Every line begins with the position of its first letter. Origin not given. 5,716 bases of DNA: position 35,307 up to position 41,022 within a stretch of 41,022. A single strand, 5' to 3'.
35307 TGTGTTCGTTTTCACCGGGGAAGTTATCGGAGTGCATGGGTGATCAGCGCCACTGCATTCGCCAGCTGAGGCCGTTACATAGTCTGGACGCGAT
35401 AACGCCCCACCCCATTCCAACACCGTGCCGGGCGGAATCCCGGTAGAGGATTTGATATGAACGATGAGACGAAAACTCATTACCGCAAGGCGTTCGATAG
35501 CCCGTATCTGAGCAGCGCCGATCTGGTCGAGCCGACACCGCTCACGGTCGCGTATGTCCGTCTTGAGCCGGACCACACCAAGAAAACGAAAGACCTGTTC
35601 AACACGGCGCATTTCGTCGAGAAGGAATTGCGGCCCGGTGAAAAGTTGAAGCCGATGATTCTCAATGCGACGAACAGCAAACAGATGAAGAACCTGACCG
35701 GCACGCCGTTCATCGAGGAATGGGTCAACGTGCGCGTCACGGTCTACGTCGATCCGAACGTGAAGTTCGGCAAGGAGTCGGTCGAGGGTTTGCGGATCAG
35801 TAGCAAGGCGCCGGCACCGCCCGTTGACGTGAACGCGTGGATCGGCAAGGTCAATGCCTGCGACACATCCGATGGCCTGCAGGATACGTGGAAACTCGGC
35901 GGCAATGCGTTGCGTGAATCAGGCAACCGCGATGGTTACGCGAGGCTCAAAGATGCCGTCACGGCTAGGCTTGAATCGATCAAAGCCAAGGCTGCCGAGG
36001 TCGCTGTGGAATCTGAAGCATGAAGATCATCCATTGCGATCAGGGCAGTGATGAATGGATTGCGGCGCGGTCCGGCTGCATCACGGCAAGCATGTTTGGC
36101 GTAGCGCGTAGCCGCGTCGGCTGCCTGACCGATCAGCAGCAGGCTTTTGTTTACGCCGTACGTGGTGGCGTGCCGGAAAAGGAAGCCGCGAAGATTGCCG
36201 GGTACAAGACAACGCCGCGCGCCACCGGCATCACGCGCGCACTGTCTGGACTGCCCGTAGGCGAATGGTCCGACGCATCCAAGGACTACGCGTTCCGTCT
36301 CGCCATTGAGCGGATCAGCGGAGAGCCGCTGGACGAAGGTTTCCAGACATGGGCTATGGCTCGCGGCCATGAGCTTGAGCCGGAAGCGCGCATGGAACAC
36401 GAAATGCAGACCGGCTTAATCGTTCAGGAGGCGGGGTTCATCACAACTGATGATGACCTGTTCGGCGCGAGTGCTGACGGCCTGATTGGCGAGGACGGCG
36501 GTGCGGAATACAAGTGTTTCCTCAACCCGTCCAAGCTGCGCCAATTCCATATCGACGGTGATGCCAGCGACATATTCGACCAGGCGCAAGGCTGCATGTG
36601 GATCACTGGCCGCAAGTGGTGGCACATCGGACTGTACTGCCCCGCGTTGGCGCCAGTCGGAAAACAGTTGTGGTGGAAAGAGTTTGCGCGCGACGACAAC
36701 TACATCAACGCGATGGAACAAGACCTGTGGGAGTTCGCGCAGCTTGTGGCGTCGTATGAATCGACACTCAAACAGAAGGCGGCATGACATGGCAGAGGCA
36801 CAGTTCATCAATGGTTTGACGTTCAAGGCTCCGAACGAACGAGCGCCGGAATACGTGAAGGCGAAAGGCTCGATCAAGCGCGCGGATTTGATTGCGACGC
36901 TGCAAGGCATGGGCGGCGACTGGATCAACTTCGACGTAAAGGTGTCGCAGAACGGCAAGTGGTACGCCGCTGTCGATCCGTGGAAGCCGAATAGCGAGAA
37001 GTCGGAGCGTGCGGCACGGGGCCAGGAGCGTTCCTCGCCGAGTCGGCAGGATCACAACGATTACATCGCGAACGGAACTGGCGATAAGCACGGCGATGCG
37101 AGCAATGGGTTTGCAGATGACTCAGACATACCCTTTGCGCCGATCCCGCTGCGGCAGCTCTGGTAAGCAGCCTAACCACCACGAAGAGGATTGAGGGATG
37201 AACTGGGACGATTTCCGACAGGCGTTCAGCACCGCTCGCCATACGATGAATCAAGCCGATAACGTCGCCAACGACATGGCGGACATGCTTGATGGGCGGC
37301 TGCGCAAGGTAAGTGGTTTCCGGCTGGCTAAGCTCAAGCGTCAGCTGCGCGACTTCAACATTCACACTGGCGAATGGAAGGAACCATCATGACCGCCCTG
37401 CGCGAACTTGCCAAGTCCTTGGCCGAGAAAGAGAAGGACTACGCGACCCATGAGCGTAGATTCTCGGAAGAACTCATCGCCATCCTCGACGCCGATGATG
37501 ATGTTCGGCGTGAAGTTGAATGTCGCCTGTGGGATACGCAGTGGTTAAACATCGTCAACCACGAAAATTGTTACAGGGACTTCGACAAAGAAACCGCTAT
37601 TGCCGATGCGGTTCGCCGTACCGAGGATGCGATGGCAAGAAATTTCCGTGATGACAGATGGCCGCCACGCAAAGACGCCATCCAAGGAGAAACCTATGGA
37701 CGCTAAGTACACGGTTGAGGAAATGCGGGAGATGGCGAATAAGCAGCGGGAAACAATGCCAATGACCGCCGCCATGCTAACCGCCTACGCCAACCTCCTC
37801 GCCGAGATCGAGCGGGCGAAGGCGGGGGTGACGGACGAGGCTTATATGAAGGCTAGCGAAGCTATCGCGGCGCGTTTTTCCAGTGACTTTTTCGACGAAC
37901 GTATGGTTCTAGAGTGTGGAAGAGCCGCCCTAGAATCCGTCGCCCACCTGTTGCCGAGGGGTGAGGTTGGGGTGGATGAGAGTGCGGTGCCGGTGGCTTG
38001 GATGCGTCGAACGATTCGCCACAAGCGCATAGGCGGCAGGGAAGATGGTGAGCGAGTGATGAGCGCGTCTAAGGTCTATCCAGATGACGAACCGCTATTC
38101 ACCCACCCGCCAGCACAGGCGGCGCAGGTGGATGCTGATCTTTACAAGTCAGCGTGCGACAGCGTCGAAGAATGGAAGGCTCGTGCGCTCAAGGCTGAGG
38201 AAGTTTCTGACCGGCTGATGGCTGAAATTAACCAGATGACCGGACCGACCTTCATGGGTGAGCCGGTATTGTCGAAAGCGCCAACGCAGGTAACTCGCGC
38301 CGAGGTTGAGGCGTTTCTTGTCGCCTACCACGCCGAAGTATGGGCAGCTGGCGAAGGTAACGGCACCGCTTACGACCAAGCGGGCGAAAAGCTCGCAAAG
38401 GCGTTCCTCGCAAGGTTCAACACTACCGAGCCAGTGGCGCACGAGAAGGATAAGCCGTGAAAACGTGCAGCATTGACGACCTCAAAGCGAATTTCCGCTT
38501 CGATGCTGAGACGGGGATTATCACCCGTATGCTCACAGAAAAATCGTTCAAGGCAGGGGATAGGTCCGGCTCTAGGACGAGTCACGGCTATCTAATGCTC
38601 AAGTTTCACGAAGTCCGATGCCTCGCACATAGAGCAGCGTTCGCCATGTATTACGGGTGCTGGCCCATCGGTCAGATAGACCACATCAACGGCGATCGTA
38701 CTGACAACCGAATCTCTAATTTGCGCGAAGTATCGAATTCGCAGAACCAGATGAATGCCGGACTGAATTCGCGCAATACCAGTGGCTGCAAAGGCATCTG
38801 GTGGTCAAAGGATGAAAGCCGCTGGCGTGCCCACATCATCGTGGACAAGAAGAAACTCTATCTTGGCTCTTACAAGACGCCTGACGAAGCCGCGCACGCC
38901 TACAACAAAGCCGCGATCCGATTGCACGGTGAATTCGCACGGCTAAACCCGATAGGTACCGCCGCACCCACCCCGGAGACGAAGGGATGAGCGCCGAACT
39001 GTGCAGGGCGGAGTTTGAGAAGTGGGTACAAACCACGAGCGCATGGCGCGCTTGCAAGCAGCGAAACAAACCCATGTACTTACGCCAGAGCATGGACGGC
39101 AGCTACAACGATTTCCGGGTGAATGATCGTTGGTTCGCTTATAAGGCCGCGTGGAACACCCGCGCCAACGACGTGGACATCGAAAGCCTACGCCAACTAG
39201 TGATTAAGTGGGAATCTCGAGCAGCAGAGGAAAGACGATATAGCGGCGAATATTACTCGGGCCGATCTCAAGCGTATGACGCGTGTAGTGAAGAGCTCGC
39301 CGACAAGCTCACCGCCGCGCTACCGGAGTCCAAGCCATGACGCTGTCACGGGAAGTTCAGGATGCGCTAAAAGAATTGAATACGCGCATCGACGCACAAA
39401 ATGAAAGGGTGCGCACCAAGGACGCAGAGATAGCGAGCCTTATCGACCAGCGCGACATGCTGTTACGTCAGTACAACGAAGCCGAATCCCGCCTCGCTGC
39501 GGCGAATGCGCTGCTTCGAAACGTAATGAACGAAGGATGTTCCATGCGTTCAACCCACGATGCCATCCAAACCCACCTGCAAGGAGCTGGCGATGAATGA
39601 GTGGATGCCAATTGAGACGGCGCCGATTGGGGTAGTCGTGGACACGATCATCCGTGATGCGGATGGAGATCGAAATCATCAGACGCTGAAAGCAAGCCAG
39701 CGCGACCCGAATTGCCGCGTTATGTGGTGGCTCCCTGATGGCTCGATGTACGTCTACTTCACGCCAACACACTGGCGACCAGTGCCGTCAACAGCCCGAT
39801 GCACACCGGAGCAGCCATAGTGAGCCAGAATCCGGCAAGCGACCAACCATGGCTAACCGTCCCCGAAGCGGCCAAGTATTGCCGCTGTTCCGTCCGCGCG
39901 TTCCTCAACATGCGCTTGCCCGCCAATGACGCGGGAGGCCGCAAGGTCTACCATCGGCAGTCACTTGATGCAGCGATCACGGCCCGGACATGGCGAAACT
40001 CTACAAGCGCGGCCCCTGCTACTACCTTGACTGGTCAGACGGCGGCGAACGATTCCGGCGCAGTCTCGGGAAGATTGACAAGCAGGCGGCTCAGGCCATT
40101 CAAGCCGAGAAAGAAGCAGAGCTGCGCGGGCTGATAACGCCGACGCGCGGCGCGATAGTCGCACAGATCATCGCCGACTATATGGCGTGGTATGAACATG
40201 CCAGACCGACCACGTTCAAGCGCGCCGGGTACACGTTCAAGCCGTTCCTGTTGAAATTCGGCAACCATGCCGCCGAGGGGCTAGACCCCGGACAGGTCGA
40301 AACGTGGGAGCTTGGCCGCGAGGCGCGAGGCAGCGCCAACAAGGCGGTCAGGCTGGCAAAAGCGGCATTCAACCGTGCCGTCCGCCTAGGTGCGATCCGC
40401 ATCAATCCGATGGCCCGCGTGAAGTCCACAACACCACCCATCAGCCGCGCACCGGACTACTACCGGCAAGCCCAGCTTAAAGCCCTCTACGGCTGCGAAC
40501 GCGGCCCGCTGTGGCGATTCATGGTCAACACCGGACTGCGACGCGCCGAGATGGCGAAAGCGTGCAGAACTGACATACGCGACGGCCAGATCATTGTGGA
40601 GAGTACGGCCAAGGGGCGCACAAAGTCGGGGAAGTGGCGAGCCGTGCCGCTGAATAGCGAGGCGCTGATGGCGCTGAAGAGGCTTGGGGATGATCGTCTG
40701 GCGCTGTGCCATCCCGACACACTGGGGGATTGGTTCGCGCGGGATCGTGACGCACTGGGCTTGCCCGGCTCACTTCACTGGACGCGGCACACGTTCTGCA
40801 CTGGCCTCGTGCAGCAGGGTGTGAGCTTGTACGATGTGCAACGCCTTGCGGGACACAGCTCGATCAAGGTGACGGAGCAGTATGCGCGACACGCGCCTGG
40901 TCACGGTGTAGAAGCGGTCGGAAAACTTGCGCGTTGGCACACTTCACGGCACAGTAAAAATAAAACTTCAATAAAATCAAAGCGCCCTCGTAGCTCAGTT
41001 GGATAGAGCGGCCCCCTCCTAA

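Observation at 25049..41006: Genetic-code partition: lysogeny/early genes use TAG as a terminator, late genes never do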

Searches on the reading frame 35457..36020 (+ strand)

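Call 29: search_protein_families(library=phrogs, max_evalue=0.001, proteins=[window:35457-36020:+])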
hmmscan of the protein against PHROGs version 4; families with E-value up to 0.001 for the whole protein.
window:35457-36020:+ (188 aa): 2 families
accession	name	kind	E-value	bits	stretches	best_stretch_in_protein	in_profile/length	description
phrog_21613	-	unknown function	1.5e-38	133.2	1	3-122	2-117/166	-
phrog_11517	-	unknown function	0.00054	20.8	1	87-115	73-101/188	-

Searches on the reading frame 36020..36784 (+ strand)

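Call 29: search_protein_families(library=phrogs, max_evalue=0.001, proteins=[window:36020-36784:+])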
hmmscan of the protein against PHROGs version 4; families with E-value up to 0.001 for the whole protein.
window:36020-36784:+ (255 aa): 4 families
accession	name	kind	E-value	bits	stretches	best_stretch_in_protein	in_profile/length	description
phrog_149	-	DNA, RNA and nucleotide metabolism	3e-31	109.6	1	5-253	596-803/1242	exonuclease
phrog_434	-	DNA, RNA and nucleotide metabolism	1.4e-14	55.1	1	100-243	94-236/372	RecE-like recombination exonuclease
phrog_19855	-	head and packaging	6.6e-08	31.5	1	112-199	517-599/1257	virion structural protein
phrog_641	-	head and packaging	0.00086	20.8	0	35-64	2-31/162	terminase small subunit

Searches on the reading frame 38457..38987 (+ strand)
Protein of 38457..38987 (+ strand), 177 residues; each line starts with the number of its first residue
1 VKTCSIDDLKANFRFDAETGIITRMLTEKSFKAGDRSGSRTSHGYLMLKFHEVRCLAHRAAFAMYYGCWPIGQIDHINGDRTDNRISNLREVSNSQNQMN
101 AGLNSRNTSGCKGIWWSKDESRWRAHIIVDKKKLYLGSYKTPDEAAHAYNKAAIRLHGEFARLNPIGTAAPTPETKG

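Call 29: search_protein_families(library=phrogs, max_evalue=0.001, proteins=[window:38457-38987:+])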
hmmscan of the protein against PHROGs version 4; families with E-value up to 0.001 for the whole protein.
window:38457-38987:+ (177 aa): 15 families
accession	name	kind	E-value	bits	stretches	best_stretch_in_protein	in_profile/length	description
phrog_99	-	DNA, RNA and nucleotide metabolism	4.1e-66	225.2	1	5-173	110-276/383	HNH endonuclease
phrog_4578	-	DNA, RNA and nucleotide metabolism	8.9e-30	104.3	1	64-164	21-122/130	HNH endonuclease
phrog_3593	-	DNA, RNA and nucleotide metabolism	4.2e-18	66.8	1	38-158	76-198/210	HNH endonuclease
phrog_374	-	DNA, RNA and nucleotide metabolism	8.2e-15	55.6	1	73-163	325-413/617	HNH endonuclease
phrog_59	-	DNA, RNA and nucleotide metabolism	1.6e-12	48.5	1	41-149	172-256/423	HNH endonuclease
phrog_953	-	DNA, RNA and nucleotide metabolism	2.3e-10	41.4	1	92-161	296-366/420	HNH endonuclease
phrog_36769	-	unknown function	3.1e-09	37.6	1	58-151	245-342/367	-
phrog_13470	-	DNA, RNA and nucleotide metabolism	1.7e-08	35.8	1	84-153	66-138/152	HNH endonuclease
phrog_959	-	DNA, RNA and nucleotide metabolism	2.1e-08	35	1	38-109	37-114/138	HNH endonuclease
phrog_1492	-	DNA, RNA and nucleotide metabolism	7.2e-08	33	1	40-109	95-167/414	HNH endonuclease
phrog_24751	-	DNA, RNA and nucleotide metabolism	1.5e-07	32.5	1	108-152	8-52/65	HNH endonuclease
phrog_35306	-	unknown function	4.7e-07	31.1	1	103-153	23-73/90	-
phrog_826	-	DNA, RNA and nucleotide metabolism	6.4e-07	30.2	1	38-102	90-159/281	HNH endonuclease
phrog_10822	-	DNA, RNA and nucleotide metabolism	0.00011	22.9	1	73-90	120-137/245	HNH endonuclease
phrog_30377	-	DNA, RNA and nucleotide metabolism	0.00021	22.4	1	73-109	27-63/82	HNH endonuclease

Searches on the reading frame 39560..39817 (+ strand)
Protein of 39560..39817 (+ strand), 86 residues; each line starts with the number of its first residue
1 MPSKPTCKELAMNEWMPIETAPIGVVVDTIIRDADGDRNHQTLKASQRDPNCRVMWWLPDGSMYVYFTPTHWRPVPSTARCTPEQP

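Call 15: search_protein_families(library=pfam, max_evalue=0.01, proteins=[window:39560-39817:+])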
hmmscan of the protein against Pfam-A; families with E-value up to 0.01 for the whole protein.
window:39560-39817:+ (86 aa): 0 families

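Call 16: search_protein_families(library=phrogs, max_evalue=0.001, proteins=[window:39560-39817:+])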
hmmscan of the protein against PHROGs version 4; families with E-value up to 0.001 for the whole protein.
window:39560-39817:+ (86 aa): 0 families

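Call 69: search_protein_families(library=pfam, max_evalue=5, proteins=[window:39560-39817:+])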
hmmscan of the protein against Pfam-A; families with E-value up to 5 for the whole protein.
window:39560-39817:+ (86 aa): 1 family
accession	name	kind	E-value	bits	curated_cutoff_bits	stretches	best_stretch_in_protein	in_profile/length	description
PF04448.17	DUF551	-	0.78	11.1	22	0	56-77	45-65/68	Protein of unknown function (DUF551)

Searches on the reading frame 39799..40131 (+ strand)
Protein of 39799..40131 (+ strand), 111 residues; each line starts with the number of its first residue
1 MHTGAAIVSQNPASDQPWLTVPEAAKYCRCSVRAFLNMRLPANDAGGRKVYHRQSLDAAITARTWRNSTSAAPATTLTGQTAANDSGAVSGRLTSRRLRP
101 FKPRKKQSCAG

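Call 69: search_protein_families(library=pfam, max_evalue=5, proteins=[window:39799-40131:+])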
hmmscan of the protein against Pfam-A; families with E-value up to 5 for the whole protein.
window:39799-40131:+ (111 aa): 1 family
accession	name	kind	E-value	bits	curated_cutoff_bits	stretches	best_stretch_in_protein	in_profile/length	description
PF12728.13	HTH_17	-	6.5e-05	23.5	27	1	18-63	1-50/51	Helix-turn-helix domain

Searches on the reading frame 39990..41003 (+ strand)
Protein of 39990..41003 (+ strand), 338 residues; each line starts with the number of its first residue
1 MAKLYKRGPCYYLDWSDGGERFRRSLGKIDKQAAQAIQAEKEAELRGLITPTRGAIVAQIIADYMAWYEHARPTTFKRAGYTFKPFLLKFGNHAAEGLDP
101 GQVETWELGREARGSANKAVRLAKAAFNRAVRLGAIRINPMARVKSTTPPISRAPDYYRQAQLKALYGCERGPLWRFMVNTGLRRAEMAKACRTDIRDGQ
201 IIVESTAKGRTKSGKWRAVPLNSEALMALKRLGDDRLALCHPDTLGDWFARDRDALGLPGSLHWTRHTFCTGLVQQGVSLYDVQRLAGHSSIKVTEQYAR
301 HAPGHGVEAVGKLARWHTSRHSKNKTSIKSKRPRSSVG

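Call 15: search_protein_families(library=pfam, max_evalue=0.01, proteins=[window:39990-41003:+])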
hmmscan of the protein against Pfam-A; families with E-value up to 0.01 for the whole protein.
window:39990-41003:+ (338 aa): 1 family
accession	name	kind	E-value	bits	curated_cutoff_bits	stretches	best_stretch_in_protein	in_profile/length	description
PF00589.27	Phage_integrase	-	8.7e-17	61.9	27.1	1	175-303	28-170/172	Phage integrase family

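Call 16: search_protein_families(library=phrogs, max_evalue=0.001, proteins=[window:39990-41003:+])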
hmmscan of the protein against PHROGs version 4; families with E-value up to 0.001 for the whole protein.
window:39990-41003:+ (338 aa): 6 families
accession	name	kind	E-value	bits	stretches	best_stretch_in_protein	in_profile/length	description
phrog_1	-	integration and excision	4e-50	172.7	1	6-327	119-461/611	integrase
phrog_216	-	integration and excision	1.4e-26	94.3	1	122-327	21-251/301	integrase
phrog_23271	-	unknown function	7.2e-06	26.9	1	262-300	11-49/67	-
phrog_7269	-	integration and excision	1.2e-05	26.2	1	256-304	24-72/89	integrase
phrog_35951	-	unknown function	2.3e-05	25.8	1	262-315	23-76/97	-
phrog_7685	-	integration and excision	0.00011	22.8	1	260-299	181-220/240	integrase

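Call 35: find_encoding_contigs(protein=window:39990-41003:+, flank=10000, max_places=6)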
Protein window:39990-41003:+ (338 aa): 9 contigs read that carry it; 4 places shown.
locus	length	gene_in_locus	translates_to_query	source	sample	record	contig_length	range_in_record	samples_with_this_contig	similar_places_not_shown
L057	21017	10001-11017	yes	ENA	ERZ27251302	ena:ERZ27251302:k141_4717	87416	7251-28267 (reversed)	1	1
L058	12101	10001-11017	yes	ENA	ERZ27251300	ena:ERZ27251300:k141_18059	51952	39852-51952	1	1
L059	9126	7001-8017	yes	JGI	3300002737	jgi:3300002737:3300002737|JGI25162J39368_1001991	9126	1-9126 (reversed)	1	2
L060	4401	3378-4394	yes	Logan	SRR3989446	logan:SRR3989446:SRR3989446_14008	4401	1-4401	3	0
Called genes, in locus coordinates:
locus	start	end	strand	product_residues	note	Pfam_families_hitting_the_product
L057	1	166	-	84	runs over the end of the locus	PF01844:HNH, PF14279:HNH_5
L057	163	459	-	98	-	-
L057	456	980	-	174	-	PF13392:HNH_3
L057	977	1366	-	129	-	-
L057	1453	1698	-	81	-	-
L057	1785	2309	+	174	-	-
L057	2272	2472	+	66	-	-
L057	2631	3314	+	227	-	PF24703:DUF7666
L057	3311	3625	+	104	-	-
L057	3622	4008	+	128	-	-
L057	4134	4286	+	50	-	-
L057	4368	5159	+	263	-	PF00805:Pentapeptide, PF13599:Pentapeptide_4, PF00805:Pentapeptide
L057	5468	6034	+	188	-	-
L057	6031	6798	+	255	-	PF09588:YqaJ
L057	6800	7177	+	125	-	-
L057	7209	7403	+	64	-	-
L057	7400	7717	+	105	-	-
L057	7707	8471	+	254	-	-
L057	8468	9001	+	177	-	PF13392:HNH_3, PF00847:AP2 (weak)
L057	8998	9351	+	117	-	-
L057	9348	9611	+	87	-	-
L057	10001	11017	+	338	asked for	PF00589:Phage_integrase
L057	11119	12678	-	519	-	PF02696:SelO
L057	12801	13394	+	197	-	PF07209:DUF1415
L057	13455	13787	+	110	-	PF03692:CxxCxxCC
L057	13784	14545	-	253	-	PF01569:PAP2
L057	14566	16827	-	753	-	PF07715:Plug, PF00593:TonB_dep_Rec_b-barrel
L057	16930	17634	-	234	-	PF00849:PseudoU_synth_2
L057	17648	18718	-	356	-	PF05175:MTS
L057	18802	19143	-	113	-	PF02627:CMD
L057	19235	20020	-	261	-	PF06057:VirJ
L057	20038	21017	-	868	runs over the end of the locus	PF03706:LPG_synthase_TM, PF09924:LPG_synthase_C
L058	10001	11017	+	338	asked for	PF00589:Phage_integrase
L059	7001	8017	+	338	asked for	PF00589:Phage_integrase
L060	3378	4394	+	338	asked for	PF00589:Phage_integrase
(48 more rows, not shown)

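Call 71: list_cluster_members(proteins=[L057:11122-12678:-, L057:16933-17634:-, L057:17651-18718:-])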
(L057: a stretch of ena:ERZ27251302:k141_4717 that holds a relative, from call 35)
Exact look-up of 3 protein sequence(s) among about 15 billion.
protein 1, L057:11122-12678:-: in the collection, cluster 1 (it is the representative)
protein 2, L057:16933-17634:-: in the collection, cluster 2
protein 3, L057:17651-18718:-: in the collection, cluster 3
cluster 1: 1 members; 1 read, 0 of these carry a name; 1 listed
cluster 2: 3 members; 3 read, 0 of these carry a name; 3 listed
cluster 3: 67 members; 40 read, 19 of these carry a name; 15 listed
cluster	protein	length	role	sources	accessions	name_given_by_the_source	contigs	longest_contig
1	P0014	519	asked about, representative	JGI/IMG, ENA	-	-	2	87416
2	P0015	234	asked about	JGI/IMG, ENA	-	-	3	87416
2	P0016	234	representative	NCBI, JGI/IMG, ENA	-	-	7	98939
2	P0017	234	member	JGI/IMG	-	-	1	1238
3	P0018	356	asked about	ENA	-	-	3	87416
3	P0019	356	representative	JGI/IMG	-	16S rRNA (guanine1207-N2)-methyltransferase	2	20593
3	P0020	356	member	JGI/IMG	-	16S rRNA (guanine1207-N2)-methyltransferase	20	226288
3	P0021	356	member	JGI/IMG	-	16S rRNA (guanine1207-N2)-methyltransferase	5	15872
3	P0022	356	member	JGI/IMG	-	16S rRNA (guanine1207-N2)-methyltransferase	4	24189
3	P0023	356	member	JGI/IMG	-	16S rRNA (guanine1207-N2)-methyltransferase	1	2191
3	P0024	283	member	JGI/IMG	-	16S rRNA (guanine1207-N2)-methyltransferase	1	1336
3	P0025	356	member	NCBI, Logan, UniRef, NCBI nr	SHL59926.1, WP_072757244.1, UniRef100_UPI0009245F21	methyltransferase [Rhodanobacter sp. OK091] | class I SAM-dependent methyltransferase n=1 Tax=Rhodanobacter sp. OK091 TaxID=1881037 ...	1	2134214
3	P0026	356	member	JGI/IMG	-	16S rRNA (guanine1207-N2)-methyltransferase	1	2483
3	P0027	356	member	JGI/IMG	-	16S rRNA (guanine1207-N2)-methyltransferase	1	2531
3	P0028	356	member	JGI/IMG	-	16S rRNA (guanine1207-N2)-methyltransferase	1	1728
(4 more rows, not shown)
